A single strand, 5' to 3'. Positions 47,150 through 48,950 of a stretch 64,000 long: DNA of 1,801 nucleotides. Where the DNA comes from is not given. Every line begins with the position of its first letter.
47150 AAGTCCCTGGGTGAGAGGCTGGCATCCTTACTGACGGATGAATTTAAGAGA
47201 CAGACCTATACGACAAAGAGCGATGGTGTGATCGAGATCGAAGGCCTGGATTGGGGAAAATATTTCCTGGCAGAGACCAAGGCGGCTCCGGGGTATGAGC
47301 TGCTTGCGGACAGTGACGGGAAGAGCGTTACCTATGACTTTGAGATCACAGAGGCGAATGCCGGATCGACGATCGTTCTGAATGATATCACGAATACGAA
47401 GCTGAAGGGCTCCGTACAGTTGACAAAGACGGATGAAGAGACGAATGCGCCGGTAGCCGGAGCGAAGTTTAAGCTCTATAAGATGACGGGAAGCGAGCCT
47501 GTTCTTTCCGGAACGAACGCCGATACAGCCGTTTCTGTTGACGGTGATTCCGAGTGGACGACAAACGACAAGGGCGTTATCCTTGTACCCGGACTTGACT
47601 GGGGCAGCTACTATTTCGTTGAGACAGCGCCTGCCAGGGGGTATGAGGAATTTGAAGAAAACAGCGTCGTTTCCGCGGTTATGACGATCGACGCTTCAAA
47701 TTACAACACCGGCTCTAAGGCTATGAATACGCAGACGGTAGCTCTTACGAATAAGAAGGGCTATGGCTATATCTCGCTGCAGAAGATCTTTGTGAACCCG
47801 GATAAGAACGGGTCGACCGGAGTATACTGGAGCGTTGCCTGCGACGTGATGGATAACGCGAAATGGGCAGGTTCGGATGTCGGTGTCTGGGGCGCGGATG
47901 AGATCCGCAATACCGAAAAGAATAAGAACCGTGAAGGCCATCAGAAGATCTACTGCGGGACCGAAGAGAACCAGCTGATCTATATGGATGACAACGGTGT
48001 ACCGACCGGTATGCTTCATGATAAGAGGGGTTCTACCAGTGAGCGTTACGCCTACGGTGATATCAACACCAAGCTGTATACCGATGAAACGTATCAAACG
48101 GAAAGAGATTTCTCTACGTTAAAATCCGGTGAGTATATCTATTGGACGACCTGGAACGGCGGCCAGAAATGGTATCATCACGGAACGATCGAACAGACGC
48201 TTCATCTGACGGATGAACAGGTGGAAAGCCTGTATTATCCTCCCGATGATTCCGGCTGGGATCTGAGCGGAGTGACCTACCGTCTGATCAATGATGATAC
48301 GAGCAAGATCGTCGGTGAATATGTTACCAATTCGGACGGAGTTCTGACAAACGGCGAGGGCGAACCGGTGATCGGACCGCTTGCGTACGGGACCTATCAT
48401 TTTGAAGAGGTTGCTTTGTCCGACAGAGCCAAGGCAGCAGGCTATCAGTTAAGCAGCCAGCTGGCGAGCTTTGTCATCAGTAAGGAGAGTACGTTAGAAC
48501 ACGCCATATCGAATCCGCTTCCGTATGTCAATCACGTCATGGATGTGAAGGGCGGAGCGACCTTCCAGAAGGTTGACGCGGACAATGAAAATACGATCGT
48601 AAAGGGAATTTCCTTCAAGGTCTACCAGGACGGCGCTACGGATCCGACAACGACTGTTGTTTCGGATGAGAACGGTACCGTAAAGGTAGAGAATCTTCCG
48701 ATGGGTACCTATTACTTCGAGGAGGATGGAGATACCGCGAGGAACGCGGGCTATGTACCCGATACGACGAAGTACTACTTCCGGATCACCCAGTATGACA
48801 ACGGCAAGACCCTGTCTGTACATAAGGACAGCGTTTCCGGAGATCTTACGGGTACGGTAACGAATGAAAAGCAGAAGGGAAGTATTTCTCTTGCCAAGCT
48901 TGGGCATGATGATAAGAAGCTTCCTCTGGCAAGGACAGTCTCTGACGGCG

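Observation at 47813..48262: Nested Cys/His module, copy 3: present in one SpaA domain of protein 2 and absent from the equivalent domain of protein 1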

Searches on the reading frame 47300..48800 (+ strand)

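Call 5: search_protein_families(library=pfam, proteins=[window:47300-48800:+], max_evalue=1)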
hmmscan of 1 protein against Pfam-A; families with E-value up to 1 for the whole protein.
window:47300-48800:+ (500 aa): 5 families
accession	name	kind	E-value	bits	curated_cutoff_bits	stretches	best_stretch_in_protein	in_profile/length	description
PF17802.7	SpaA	-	4.1e-34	117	23.1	3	37-122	1-71/91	Prealbumin-like fold domain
PF13620.12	CarboxypepD_reg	-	0.043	14.6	32.3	1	444-473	23-52/82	Carboxypeptidase regulatory-like domain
PF22902.2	NOMO1-like_9th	-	0.11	12.7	27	0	434-463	13-42/75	BOS complex subunit NOMO1-like, beta sandwich domain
PF14350.11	Beta_protein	-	0.11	12.4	27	1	168-211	279-321/342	Beta protein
PF18675.7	HepII_C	-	0.18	12.2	26.1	1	414-473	32-86/88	Heparinase II C-terminal domain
